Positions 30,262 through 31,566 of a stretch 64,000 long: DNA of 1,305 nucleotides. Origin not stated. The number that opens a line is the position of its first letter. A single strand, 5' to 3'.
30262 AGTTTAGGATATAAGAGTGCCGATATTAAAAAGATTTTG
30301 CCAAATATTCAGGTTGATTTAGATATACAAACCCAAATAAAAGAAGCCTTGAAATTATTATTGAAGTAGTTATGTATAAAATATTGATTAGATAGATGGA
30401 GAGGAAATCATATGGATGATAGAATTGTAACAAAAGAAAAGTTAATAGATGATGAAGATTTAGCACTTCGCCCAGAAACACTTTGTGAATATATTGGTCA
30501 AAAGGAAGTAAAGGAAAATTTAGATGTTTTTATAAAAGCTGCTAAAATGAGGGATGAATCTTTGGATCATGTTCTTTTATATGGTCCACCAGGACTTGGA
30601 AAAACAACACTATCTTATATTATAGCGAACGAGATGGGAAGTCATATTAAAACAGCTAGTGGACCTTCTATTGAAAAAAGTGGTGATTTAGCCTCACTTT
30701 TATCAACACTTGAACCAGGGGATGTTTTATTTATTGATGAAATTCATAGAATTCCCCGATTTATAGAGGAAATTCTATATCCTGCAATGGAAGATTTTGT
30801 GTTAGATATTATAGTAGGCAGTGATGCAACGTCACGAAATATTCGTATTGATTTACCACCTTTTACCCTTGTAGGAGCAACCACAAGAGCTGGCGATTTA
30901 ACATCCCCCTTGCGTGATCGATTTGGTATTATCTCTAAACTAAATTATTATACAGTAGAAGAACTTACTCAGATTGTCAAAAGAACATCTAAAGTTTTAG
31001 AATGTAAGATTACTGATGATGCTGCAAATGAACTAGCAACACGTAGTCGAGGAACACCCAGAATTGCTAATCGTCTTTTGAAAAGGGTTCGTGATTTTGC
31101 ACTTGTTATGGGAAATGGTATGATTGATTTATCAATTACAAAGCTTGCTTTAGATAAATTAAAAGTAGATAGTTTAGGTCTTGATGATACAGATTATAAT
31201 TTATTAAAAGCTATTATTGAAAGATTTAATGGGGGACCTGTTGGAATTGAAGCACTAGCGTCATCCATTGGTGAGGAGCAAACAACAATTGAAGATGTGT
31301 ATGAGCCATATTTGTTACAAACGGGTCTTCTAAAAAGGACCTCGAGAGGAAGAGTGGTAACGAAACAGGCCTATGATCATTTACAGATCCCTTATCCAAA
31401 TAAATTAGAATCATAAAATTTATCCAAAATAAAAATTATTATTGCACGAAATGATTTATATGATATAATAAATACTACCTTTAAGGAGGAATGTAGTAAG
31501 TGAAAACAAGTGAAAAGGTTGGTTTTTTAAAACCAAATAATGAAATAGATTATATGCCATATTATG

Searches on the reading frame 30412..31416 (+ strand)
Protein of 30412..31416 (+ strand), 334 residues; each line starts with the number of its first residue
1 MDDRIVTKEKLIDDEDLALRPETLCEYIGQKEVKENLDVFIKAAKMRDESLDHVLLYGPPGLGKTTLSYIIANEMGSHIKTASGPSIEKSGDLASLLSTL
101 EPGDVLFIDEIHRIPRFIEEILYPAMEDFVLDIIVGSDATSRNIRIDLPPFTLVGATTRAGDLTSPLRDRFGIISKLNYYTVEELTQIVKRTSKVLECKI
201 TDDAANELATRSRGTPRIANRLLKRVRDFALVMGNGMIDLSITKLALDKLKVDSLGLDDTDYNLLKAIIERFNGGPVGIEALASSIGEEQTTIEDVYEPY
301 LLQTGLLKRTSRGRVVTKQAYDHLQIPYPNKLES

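Call 29: find_encoding_contigs(protein=window:30412-31416:+, flank=10000, max_places=2)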
Protein window:30412-31416:+ (334 aa): 17 contigs read that carry it; 2 places shown.
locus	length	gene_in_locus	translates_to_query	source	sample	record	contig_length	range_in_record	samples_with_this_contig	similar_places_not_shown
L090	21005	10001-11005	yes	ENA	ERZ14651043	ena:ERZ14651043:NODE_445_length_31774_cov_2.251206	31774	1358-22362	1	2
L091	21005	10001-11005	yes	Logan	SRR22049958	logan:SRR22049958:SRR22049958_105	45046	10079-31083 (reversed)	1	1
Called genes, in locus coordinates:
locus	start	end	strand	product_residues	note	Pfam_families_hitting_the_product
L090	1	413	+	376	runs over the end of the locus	PF08341:TED (weak), PF17802:SpaA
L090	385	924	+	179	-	PF04203:Sortase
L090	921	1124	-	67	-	PF14098:SSPI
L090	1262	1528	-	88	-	-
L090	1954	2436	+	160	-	-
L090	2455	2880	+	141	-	PF12158:DUF3592 (weak)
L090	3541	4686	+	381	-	-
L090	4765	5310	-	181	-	-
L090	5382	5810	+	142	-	-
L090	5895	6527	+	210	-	PF02390:Methyltransf_4, PF13847:Methyltransf_31 (weak), PF13649:Methyltransf_25 (faint)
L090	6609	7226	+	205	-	-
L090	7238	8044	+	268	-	-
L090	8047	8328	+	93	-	-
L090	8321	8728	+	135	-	PF12732:YtxH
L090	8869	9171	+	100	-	-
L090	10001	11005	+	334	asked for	PF05496:RuvB_N, PF07728:AAA_5 (weak), PF13173:AAA_14 (faint), PF00004:AAA, PF17864:AAA_lid_4, PF05491:WHD_RuvB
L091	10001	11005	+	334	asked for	PF05496:RuvB_N, PF07728:AAA_5 (weak), PF13173:AAA_14 (faint), PF00004:AAA, PF17864:AAA_lid_4, PF05491:WHD_RuvB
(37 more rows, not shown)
